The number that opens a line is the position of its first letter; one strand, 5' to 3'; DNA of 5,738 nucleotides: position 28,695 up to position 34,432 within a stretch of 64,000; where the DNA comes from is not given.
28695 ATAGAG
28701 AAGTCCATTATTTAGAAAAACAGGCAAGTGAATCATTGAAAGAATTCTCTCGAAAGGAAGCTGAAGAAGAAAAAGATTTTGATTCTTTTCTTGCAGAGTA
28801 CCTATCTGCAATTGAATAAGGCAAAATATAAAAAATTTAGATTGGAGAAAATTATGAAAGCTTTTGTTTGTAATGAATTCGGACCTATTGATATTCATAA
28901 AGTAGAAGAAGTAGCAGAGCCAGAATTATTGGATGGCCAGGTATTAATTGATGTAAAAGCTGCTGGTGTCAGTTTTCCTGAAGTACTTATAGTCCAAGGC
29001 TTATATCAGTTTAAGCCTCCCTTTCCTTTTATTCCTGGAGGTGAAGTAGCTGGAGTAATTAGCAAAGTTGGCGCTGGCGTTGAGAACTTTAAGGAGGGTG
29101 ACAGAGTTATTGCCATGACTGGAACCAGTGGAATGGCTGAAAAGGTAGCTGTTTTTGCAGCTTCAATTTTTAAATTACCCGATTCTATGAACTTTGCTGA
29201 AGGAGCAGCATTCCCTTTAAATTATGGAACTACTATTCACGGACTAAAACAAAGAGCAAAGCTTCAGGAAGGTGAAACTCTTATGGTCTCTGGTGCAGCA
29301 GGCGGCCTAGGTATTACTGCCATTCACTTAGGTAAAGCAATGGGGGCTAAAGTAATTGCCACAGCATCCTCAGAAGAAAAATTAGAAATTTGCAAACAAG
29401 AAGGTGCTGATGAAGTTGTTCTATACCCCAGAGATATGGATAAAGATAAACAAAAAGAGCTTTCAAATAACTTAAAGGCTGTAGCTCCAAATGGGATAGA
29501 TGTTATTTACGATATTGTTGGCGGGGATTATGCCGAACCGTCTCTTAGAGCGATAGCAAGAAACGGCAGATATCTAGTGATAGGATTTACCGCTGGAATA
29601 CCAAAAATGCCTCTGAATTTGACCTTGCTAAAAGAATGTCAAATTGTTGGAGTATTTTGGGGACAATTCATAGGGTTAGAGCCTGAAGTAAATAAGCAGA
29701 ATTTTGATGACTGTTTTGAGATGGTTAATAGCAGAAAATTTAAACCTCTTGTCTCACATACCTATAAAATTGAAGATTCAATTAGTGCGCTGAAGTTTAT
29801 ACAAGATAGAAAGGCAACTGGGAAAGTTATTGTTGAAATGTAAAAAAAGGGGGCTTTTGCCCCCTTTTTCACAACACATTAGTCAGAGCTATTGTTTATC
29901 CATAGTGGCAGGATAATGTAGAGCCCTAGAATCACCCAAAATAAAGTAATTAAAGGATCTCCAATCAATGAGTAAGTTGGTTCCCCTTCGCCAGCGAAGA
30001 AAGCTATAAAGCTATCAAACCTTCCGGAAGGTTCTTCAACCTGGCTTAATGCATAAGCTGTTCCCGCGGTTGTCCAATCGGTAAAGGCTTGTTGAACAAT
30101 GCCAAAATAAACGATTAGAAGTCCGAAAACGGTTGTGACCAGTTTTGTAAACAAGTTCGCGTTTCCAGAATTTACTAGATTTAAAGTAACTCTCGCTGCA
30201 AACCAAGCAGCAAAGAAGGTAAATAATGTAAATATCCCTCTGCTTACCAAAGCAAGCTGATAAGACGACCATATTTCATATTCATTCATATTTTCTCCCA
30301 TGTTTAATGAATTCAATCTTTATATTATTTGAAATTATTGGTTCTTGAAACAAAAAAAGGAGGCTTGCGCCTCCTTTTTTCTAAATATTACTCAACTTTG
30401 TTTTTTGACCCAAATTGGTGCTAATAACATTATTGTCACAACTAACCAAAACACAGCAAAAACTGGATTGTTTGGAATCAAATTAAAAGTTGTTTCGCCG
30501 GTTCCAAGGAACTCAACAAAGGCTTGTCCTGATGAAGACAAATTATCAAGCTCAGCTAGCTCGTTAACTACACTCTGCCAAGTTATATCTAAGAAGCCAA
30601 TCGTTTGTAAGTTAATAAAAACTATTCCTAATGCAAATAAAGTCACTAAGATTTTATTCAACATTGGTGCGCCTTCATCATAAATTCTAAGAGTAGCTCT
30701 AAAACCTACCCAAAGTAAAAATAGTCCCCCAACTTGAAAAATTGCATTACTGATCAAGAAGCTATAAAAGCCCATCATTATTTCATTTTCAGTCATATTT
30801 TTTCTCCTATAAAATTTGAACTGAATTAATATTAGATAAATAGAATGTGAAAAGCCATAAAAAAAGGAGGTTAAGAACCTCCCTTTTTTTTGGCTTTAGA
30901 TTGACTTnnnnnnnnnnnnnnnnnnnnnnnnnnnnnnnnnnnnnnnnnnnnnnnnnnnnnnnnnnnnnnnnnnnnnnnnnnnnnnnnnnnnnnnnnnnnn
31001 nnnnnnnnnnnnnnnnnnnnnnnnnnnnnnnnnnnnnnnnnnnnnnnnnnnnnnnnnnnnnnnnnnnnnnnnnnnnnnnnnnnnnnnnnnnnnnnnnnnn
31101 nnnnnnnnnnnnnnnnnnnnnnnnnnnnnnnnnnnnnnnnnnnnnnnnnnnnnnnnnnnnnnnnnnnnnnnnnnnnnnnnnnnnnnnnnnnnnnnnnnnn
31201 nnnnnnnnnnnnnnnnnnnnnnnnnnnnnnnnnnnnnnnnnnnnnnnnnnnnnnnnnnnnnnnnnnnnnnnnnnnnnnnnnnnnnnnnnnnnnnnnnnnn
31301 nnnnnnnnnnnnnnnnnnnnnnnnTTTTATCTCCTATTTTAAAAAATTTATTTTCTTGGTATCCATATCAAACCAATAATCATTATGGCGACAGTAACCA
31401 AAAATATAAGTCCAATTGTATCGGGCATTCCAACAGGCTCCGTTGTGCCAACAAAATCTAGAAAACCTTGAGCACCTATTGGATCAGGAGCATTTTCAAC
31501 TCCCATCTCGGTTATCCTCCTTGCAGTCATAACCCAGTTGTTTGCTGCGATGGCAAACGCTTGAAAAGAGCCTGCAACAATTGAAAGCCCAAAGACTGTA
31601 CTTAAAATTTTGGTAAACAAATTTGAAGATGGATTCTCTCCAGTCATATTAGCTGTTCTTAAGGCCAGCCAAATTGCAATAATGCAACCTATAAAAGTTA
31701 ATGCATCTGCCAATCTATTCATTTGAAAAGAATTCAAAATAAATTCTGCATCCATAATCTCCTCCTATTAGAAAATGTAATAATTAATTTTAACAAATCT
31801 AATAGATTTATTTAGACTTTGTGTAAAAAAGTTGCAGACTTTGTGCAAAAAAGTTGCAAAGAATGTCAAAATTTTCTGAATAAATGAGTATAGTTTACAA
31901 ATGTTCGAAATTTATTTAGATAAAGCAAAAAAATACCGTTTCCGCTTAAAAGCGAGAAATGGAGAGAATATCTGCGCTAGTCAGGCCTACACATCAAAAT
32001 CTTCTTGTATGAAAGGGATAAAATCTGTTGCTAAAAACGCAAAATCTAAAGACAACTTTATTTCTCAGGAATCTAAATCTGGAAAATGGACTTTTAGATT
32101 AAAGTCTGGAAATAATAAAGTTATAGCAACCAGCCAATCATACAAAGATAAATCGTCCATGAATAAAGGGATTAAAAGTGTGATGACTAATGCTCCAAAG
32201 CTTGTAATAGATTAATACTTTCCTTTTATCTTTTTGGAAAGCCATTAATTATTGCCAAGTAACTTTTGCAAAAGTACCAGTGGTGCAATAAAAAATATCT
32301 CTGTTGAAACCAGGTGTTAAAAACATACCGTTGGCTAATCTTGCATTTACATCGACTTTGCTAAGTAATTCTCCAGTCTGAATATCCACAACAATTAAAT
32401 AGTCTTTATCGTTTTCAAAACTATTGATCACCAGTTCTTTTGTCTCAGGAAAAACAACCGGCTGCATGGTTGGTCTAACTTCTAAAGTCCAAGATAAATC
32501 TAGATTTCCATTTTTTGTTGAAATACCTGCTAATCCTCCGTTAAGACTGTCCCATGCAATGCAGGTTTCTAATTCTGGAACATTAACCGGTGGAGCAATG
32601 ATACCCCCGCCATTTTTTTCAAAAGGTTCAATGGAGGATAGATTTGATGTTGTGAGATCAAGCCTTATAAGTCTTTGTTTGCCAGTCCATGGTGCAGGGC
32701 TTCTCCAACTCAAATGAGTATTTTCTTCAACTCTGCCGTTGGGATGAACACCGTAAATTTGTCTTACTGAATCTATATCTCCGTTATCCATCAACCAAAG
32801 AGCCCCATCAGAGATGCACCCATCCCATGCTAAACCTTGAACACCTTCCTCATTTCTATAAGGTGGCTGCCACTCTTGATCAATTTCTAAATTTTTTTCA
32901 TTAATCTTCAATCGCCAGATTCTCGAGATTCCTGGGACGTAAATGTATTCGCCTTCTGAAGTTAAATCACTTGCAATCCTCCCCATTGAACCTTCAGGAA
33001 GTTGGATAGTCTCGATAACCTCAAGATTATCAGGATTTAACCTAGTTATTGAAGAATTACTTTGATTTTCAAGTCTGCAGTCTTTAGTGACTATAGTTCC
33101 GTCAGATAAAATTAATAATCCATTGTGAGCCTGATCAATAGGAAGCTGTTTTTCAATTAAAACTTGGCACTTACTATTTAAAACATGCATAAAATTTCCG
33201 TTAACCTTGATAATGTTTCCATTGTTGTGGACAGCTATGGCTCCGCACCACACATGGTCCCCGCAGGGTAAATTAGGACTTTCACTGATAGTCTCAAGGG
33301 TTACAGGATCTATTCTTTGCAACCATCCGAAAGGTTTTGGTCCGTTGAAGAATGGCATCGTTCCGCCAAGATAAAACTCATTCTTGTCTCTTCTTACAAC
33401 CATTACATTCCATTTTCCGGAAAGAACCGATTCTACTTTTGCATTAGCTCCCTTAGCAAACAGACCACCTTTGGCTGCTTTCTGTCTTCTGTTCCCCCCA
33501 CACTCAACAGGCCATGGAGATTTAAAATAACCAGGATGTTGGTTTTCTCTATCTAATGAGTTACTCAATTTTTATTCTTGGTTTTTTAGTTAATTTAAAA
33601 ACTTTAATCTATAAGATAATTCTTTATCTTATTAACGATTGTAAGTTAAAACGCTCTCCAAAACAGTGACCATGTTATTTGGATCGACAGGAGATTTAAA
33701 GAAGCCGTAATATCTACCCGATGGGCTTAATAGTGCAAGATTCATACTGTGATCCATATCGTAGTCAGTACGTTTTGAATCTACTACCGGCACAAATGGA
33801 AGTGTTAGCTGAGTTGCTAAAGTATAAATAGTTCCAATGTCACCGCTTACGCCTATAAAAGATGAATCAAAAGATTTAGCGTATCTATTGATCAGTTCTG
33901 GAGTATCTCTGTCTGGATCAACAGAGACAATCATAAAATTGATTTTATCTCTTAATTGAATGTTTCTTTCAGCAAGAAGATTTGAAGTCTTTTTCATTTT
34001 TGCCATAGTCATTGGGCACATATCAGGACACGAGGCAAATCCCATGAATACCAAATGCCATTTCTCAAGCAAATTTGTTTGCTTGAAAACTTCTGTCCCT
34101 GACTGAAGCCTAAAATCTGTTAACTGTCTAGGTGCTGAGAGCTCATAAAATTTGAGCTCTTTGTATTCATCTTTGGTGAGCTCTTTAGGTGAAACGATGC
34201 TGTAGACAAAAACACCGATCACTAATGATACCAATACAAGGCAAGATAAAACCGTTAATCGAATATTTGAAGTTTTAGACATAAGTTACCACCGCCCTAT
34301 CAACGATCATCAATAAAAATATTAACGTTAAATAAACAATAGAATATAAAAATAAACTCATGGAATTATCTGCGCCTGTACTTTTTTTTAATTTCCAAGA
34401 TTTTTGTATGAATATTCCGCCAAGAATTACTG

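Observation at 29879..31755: Tandem array of four deeply diverged paralogs of an unrecognisable ~135-aa three-helix membrane protein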

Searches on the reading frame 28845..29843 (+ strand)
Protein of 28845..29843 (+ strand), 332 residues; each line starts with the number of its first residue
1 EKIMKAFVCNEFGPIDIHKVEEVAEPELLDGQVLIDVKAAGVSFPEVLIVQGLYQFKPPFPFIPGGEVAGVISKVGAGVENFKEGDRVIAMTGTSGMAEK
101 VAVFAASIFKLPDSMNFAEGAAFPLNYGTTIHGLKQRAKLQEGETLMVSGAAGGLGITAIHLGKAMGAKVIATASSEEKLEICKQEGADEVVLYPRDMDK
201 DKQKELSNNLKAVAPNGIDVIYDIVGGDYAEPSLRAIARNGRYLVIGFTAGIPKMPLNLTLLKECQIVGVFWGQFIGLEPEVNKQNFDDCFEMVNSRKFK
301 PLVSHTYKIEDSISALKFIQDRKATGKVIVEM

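Call 70: search_protein_families(library=pfam, proteins=[window:28845-29843:+], max_evalue=0.001)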
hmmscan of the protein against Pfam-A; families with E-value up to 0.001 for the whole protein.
window:28845-29843:+ (332 aa): 4 families
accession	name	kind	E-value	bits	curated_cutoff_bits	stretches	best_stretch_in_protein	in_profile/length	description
PF00107.32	ADH_zinc_N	-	2e-24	86.4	31.8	1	154-274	1-116/129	Zinc-binding dehydrogenase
PF13602.12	ADH_zinc_N_2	-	1.4e-16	62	27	1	187-330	2-134/134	Zinc-binding dehydrogenase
PF08240.17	ADH_N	-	4.2e-16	59.5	23.5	1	30-113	2-104/104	Alcohol dehydrogenase GroES-like domain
PF00106.31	adh_short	-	0.00049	20.1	26.6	1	146-226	3-86/195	short chain dehydrogenase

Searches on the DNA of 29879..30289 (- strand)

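Call 51: search_rna_families(sources=[L024, L027, L030, L033, L035, L037, L039, L022, L004, L009], threshold=gathering)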
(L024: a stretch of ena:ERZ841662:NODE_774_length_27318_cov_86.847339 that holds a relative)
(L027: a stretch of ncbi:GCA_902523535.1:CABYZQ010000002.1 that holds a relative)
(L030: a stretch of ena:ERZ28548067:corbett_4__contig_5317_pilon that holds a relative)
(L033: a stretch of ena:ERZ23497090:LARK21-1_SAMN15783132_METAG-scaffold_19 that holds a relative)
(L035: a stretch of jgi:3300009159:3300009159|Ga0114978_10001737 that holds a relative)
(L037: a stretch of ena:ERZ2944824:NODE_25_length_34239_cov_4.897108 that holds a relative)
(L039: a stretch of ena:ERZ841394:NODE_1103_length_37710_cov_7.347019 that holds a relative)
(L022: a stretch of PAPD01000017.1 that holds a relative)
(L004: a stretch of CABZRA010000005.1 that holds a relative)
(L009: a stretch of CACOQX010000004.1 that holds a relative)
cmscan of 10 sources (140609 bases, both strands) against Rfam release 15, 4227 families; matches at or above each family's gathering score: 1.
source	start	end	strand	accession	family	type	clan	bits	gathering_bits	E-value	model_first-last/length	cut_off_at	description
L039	1259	1340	-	RF00005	tRNA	Gene; tRNA;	CL00001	49.8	29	2.5e-07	1-71/71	no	tRNA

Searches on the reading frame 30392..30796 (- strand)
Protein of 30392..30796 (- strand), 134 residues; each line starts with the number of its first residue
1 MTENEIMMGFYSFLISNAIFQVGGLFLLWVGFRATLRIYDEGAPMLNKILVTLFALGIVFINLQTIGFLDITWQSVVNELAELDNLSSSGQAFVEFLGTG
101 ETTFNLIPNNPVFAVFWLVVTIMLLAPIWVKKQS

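Call 3: search_protein_families(library=pfam, proteins=[window:30392-30796:-], max_evalue=10)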
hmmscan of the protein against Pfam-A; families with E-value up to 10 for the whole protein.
window:30392-30796:- (134 aa): 2 families
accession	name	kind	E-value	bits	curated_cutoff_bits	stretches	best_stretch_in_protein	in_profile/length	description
PF17112.10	Tom6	-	5.7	7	18.8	1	51-61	23-33/45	Mitochondrial import receptor subunit Tom6, fungal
PF00335.26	Tetraspanin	-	7.7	6.5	32.1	1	11-72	3-69/225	Tetraspanin family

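Call 4: search_protein_families(library=ncbifam, proteins=[window:30392-30796:-], max_evalue=10)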
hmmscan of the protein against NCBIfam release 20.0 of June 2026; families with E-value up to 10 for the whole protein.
window:30392-30796:- (134 aa): 0 families

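Call 36: search_protein_families(library=phrogs, proteins=[window:30392-30796:-], max_evalue=1)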
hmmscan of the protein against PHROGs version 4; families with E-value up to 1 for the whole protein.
window:30392-30796:- (134 aa): 3 families
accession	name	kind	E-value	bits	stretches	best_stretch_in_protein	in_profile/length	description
phrog_20610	-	unknown function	0.047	15.3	1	55-77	4-26/52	-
phrog_5623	-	unknown function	0.23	12.5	0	112-131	41-60/69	-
phrog_28274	-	unknown function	0.31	12.2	1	47-101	2-58/138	-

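Call 65: search_protein_families(library=padloc, proteins=[window:30392-30796:-], max_evalue=1)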
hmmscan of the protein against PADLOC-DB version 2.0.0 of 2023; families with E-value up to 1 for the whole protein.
window:30392-30796:- (134 aa): 0 families

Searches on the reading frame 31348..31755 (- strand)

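Call 3: search_protein_families(library=pfam, proteins=[window:31348-31755:-], max_evalue=10)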
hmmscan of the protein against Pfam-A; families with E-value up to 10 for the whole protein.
window:31348-31755:- (135 aa): 0 families

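Call 4: search_protein_families(library=ncbifam, proteins=[window:31348-31755:-], max_evalue=10)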
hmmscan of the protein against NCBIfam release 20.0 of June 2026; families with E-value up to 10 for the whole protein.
window:31348-31755:- (135 aa): 0 families

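Call 36: search_protein_families(library=phrogs, proteins=[window:31348-31755:-], max_evalue=1)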
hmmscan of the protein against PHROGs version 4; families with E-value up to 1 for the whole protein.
window:31348-31755:- (135 aa): 2 families
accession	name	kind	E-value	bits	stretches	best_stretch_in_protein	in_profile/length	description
phrog_15545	-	unknown function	0.032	15.1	1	51-80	9-37/50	-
phrog_15037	-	unknown function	0.059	13.9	1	8-69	61-123/167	-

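Call 65: search_protein_families(library=padloc, proteins=[window:31348-31755:-], max_evalue=1)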
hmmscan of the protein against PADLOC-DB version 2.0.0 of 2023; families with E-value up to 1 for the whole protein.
window:31348-31755:- (135 aa): 0 families

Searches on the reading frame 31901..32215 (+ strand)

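Call 19: search_protein_families(library=pfam, proteins=[window:31901-32215:+], max_evalue=0.001)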
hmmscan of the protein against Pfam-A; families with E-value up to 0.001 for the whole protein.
window:31901-32215:+ (104 aa): 1 family
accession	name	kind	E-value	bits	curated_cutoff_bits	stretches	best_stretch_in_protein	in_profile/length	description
PF07411.17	DUF1508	-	3.4e-37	126.5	22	2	7-50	1-44/48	Domain of unknown function (DUF1508)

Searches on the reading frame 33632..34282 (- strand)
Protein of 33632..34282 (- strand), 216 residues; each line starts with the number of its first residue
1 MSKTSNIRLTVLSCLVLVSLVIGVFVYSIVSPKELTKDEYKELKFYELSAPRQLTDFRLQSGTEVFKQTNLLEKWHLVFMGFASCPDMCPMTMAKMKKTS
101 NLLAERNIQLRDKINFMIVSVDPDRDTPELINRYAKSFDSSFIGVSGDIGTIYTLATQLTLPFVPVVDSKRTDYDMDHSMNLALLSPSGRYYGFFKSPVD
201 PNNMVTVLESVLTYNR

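Call 19: search_protein_families(library=pfam, proteins=[window:33632-34282:-], max_evalue=0.001)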
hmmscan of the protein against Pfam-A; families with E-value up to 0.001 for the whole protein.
window:33632-34282:- (216 aa): 1 family
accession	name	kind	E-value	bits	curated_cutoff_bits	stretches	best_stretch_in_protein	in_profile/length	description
PF02630.20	SCO1-SenC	-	4e-31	108.2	22.8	1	57-190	4-133/134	SCO1/SenC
